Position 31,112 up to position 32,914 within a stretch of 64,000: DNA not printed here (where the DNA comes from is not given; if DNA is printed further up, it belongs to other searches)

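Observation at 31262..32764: NarI fused through an extra transmembrane helix to a periplasmic dihaem cytochrome c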

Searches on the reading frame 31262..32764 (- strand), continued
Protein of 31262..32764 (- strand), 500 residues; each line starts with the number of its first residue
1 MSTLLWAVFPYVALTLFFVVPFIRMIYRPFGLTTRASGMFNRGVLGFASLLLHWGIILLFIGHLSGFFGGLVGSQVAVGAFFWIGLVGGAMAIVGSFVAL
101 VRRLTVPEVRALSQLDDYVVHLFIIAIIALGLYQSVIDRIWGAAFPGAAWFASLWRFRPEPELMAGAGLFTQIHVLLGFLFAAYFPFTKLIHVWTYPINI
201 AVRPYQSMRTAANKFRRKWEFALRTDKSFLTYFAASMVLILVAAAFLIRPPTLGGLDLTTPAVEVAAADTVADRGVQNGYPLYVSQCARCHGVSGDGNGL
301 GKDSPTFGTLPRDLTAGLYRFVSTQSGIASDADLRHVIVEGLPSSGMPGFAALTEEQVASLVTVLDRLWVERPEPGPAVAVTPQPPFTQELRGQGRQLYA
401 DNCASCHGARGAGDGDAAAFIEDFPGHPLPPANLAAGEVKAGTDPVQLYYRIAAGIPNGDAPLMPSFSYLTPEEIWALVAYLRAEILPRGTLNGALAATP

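Call 29: find_related_loci(query=A1, collection=genome_contigs, flank=10000)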
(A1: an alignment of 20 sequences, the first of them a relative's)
Query A1 (500 aa) in genome_contigs; peptide patterns used: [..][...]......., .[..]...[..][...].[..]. (x = any residue, [..] = any of these).
142 stretches matched a pattern; 114 encode a relative of the query (tblastn E <= 1e-3); the best 80 are kept; 80 distinct loci.
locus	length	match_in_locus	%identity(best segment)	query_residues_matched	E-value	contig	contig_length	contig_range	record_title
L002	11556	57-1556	85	1-500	0e+0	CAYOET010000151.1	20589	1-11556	MAG TPA_asm: uncultured Bauldia sp. isolate binchicken_co200_317 genome assembly, contig: k141_1760725, whole genome sho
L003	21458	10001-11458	75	1-488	0e+0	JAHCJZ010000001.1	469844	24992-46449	MAG: Bauldia sp. isolate TGS_PRO13 PRO13_1, whole genome shotgun sequence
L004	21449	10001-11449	72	1-488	0e+0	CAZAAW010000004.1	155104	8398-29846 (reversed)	MAG TPA_asm: uncultured Hyphomicrobiales bacterium isolate binchicken_co179_114 genome assembly, contig: NODE_484_length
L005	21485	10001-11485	73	1-494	0e+0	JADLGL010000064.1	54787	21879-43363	MAG: Bauldia sp. isolate SJ436 c_000000552988, whole genome shotgun sequence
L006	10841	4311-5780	65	1-492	0e+0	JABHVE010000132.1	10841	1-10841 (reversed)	MAG: Alphaproteobacteria bacterium isolate SI047_bin100 k141_1499430, whole genome shotgun sequence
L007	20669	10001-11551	54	1-488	9e-175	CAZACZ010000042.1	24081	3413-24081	MAG TPA_asm: uncultured bacterium isolate SRP329715_co1_233 genome assembly, contig: NODE_2969_length_24081_cov_15.06671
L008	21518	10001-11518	56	1-497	6e-174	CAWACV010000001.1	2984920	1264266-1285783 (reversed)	MAG: uncultured Gammaproteobacteria bacterium isolate MFD00905.bin.3.183 genome assembly, contig: contig_1561, whole gen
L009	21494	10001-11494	57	4-492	9e-174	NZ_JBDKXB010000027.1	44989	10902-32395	Thioalkalicoccus limnaeus strain Um2 assembly_contig_27, whole genome shotgun sequence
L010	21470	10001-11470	54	1-499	2e-173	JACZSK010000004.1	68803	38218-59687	MAG: Proteobacteria bacterium isolate B110T1L10 B110T1L10_NODE235, whole genome shotgun sequence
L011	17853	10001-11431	58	1-488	4e-173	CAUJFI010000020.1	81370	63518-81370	MAG: Deinococcota bacterium isolate KLAP159 genome assembly, contig: KLAP159_371332, whole genome shotgun sequence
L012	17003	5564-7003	55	1-489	6e-173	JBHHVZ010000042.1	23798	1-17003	MAG: Parvularculaceae bacterium isolate S.3.sp3_bin.21 NODE_205_length_23798_cov_8.409973, whole genome shotgun sequence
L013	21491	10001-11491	57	2-488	1e-171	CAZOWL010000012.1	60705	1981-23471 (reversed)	MAG TPA_asm: uncultured Chromatiaceae bacterium isolate SRP141376_co3_428 genome assembly, contig: NODE_1128_length_6070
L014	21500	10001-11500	55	2-492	4e-170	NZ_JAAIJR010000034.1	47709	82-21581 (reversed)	Thiorhodococcus mannitoliphagus strain DSM 18266 NODE_34_length_47709_cov_25.1179, whole genome shotgun sequence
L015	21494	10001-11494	54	2-489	5e-169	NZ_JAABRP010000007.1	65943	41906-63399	MAG: Thiocapsa sp. isolate S07.Bin152 Scaffold_3, whole genome shotgun sequence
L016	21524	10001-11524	55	2-500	6e-169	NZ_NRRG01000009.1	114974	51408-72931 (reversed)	Thiocystis violacea strain DSM 207 scaffold0009, whole genome shotgun sequence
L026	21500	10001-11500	54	2-489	3e-165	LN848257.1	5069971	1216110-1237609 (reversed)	Thiocapsa sp. KS1 genome assembly Thiocapsa sp. KS1, scaffold THKS1_scaffold1, whole genome shotgun sequence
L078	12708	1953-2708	54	1-249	2e-83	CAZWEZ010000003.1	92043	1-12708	MAG TPA_asm: uncultured Thalassospiraceae bacterium isolate binchicken_co85_32 genome assembly, contig: NODE_111_length_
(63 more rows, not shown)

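Call 44: search_protein_families(library=pfam, proteins=[L078:2839-5541:+, L078:5588-7216:+, L026:11791-12879:+, L026:12883-15213:+, L026:15237-15863:+, L026:17419-18135:+, L026:18223-19779:-, L026:19940-21415:-, L026:722-1204:-], max_evalue=0.001)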
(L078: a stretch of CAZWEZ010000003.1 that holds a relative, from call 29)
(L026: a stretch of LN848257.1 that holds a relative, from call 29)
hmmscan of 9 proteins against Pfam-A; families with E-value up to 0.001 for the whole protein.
L078:2839-5541:+ (900 aa): 1 family
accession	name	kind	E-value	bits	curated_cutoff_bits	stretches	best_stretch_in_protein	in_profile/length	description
PF07690.21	MFS_1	-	6e-62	210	33.4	3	23-305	4-291/347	Major Facilitator Superfamily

L078:5588-7216:+ (542 aa): 1 family
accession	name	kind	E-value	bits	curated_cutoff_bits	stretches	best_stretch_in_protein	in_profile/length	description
PF07690.21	MFS_1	-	4.5e-13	49.3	33.4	2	38-185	6-149/347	Major Facilitator Superfamily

L026:11791-12879:+ (362 aa): 1 family
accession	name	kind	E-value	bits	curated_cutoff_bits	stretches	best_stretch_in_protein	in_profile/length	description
PF03595.22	SLAC1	-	1e-43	150.2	27.9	1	21-342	2-330/331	Voltage-dependent anion channel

L026:12883-15213:+ (776 aa): 3 families
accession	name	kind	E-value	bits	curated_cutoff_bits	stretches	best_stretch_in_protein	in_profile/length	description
PF00384.28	Molybdopterin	-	1.3e-37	130.1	24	1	57-557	1-353/353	Molybdopterin oxidoreductase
PF01568.27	Molydop_binding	-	3.2e-22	79.1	26.8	1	648-763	1-106/110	Molydopterin dinucleotide binding domain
PF04879.21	Molybdop_Fe4S4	-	1.1e-08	35.3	22.7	1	5-53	5-54/55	Molybdopterin oxidoreductase Fe4S4 domain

L026:15237-15863:+ (208 aa): 1 family
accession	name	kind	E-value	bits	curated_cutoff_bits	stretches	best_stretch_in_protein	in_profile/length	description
PF06181.16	Urate_ox_N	-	2e-11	44.3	26.9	2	139-203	176-239/295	Urate oxidase N-terminal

L026:17419-18135:+ (238 aa): 2 families
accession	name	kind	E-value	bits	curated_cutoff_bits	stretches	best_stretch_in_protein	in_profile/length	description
PF00034.26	Cytochrom_C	-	1.4e-17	65.2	21.3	2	157-234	3-87/90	Cytochrome c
PF13442.11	Cytochrome_CBB3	-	9e-12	45.6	27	1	156-233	4-68/68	Cytochrome C oxidase, cbb3-type, subunit III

L026:18223-19779:- (518 aa): 0 families

L026:19940-21415:- (491 aa): 0 families

L026:722-1204:- (160 aa): 1 family
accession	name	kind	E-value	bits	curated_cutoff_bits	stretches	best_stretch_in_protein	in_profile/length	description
PF11848.13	DUF3368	-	3.9e-14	52.7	27.3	1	114-157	2-45/46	Domain of unknown function (DUF3368)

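Call 65: find_encoding_contigs(protein=P0036, flank=10000, max_places=1)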
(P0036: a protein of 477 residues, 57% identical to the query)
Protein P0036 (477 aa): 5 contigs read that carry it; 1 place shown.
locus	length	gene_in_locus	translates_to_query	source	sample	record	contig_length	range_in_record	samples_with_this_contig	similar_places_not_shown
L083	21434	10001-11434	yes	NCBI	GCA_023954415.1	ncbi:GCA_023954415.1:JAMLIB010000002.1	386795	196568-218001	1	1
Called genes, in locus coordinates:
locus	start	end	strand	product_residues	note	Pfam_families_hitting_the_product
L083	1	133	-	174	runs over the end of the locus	PF02391:MoaE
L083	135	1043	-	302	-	PF12804:NTP_transf_3, PF02597:ThiS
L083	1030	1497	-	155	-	PF01967:MoaC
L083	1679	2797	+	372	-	PF00899:ThiF, PF00581:Rhodanese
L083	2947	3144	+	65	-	-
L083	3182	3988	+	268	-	PF01883:FeS_assembly_P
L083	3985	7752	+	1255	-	PF00384:Molybdopterin, PF28599:NarG_dom_V, PF01568:Molydop_binding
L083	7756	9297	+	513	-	PF12797:Fer4_2 (faint), PF12837:Fer4_6 (faint), PF12838:Fer4_7 (faint), PF13237:Fer4_10, PF13247:Fer4_11, PF14711:Nitr_red_bet_C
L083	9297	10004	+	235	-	PF02613:Nitrate_red_del (weak)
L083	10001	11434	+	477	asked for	PF02665:Nitrate_red_gam, PF00034:Cytochrom_C (weak), PF13442:Cytochrome_CBB3 (weak), PF00034:Cytochrom_C, PF13442:Cytochrome_CBB3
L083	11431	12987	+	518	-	PF07690:MFS_1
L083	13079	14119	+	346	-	PF03595:SLAC1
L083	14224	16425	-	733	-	PF01590:GAF, PF13185:GAF_2, PF00486:Trans_reg_C (weak), PF03704:BTAD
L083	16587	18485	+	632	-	PF03453:MoeA_N, PF00994:MoCF_biosynth, PF03454:MoeA_C (weak), PF00881:Nitroreductase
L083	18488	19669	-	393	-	PF00005:ABC_tran, PF13304:AAA_21 (faint), PF08402:TOBE_2 (weak)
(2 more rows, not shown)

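Call 66: find_encoding_contigs(protein=P0016, flank=10000, max_places=1)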
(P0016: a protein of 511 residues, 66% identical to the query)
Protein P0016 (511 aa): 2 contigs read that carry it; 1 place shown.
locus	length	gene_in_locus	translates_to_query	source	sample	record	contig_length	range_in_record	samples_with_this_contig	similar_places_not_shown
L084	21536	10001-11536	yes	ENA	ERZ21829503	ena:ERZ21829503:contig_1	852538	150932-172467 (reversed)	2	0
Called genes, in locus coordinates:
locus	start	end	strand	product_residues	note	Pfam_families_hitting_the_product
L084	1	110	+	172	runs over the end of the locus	PF01656:CbiA (weak), PF03205:MobB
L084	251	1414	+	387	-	PF13426:PAS_9 (weak), PF00486:Trans_reg_C (weak), PF03704:BTAD, PF00515:TPR_1 (faint), PF07719:TPR_2 (faint), PF13428:TPR_14 (faint)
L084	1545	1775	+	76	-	-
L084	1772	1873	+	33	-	-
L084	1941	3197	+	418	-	PF00872:Transposase_mut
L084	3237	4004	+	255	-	-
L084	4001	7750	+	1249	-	PF00384:Molybdopterin, PF28599:NarG_dom_V, PF01568:Molydop_binding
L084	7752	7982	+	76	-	PF12797:Fer4_2 (faint)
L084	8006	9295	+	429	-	PF12838:Fer4_7 (faint), PF13237:Fer4_10, PF13247:Fer4_11, PF14711:Nitr_red_bet_C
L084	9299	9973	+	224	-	-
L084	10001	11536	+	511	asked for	PF02665:Nitrate_red_gam, PF00034:Cytochrom_C (weak), PF13442:Cytochrome_CBB3, PF00034:Cytochrom_C, PF13442:Cytochrome_CBB3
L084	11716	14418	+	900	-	PF07690:MFS_1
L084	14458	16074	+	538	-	PF07690:MFS_1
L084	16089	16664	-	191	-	PF01814:Hemerythrin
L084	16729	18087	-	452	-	PF04055:Radical_SAM, PF06969:HemN_C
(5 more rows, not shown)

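Call 67: predict_structure(alignment_id=A2)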
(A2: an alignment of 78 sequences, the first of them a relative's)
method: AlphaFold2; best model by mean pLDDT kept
length: 500 residues; sequences in the alignment: 78
mean_pLDDT: 86.6   pTM: 0.87
mean pLDDT of the five models: 86.6, 85.9, 85.7, 84.9, 84.4
residues with pLDDT >= 90: 338; 70-90: 89; 50-70: 40; < 50: 33
segments of 3 or more residues with pLDDT < 50: 31-37, 204-208, 261-273, 493-500
pLDDT, mean of each block of 10 residues (from residue 1): 94 94 79 48 80 93 96 96 97 96 93 91 97 94 91 95 91 96 78 58 50 68 78 92 94 78 45 72 96 95 90 93 93 95 88 94 96 93 96 98 97 95 87 90 89 92 93 98 92 42
secondary structure, 60 per line:
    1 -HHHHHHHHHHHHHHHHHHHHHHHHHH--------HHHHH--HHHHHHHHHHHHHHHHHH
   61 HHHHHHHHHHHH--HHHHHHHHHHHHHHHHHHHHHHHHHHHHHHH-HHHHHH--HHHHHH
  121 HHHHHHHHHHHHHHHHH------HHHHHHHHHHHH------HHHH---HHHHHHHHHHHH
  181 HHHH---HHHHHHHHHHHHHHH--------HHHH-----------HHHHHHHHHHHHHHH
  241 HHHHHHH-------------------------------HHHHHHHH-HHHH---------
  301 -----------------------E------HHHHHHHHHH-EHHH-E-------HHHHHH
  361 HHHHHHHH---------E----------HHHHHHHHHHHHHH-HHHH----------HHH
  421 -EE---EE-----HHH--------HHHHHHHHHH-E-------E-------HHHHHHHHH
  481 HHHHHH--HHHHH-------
elements in order: H2-27 H36-40 H43-72 H75-105 H107-112 H115-137 H144-155 H162-165 H169-184 H188-202 H211-214 H226-247 H279-286 H288-291 H331-340 H355-368 H389-402 H404-407 H445-454 H472-486 H489-493

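Call 70: fold_search(model_id=the predicted structure, library=pdb)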
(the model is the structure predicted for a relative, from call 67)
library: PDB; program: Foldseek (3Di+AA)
matches with E <= 10: 202; with E <= 0.001: 9
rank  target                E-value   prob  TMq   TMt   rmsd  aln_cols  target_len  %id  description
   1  6h5l_B                8.9e-11  1.00  0.40  0.87   2.2       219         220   34  Kuenenia stuttgartiensis reducing HAO-like protein complex Kustc0457/Kustc0458 (released 2019-04-10)
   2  1y5i_C                5.0e-06  1.00  0.35  0.77   3.7       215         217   26  The crystal structure of the NarGHI mutant NarI-K86A (released 2005-03-08)
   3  1siw_C                6.4e-06  1.00  0.36  0.78   3.6       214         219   25  Crystal structure of the apomolybdo-NarGHI (released 2004-06-08)
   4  1q16_C                6.9e-06  1.00  0.35  0.75   3.7       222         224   25  Crystal structure of Nitrate Reductase A, NarGHI, from Escherichia coli (released 2003-10-07)
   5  3egw_C                7.9e-06  1.00  0.36  0.75   3.8       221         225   25  The crystal structure of the NarGHI mutant NarH - C16A (released 2010-03-02)
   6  3ir5_C                1.1e-05  1.00  0.36  0.78   3.4       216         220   25  Crystal structure of NarGHI mutant NarG-H49C (released 2010-01-05)
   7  3ir6_C                1.1e-05  1.00  0.36  0.76   3.5       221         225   25  Crystal structure of NarGHI mutant NarG-H49S (released 2010-01-05)
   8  1y5l_C                1.2e-05  1.00  0.35  0.78   3.6       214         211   25  The crystal structure of the NarGHI mutant NarI-H66Y (released 2005-03-08)
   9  1y4z_C                1.8e-05  1.00  0.37  0.81   3.2       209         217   26  The crystal structure of Nitrate Reductase A, NarGHI, in complex with the Q-site inhibitor pentachlorophenol (released 2005-03-08)
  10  7rh6_O                3.4e-02  0.99  0.18  0.35   9.6       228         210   21  Mycobacterial CIII2CIV2 supercomplex, inhibitor free, -Lpqe cyt cc open (released 2021-08-04)
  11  9vr0_MODEL_1_A        4.0e-02  1.00  0.16  0.64   5.9       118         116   30  NMR solution structure of termini-truncated oxidized cytochrome c552 from Thioalkalivibrio paradoxus (released 2025-07-30)
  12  6adq_C                4.5e-02  0.99  0.19  0.36   8.3       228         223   21  Respiratory Complex CIII2CIV2SOD2 from Mycobacterium smegmatis (released 2018-11-14)
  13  4wq7                  4.7e-02  0.99  0.20  0.37   9.9       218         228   18  Thiosulfate dehydrogenase (TsdA) from Allochromatium vinosum - "as isolated" form (released 2015-02-18)
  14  6lod_E                6.8e-02  1.00  0.17  0.50   5.7       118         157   26  Cryo-EM structure of the air-oxidized photosynthetic alternative complex III from Roseiflexus castenholzii (released 2020-11-04)
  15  4wqd                  7.4e-02  0.99  0.20  0.37  10.3       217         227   16  Thiosulfate dehydrogenase (TsdA) from Allochromatium vinosum - K208G mutant (released 2015-02-18)
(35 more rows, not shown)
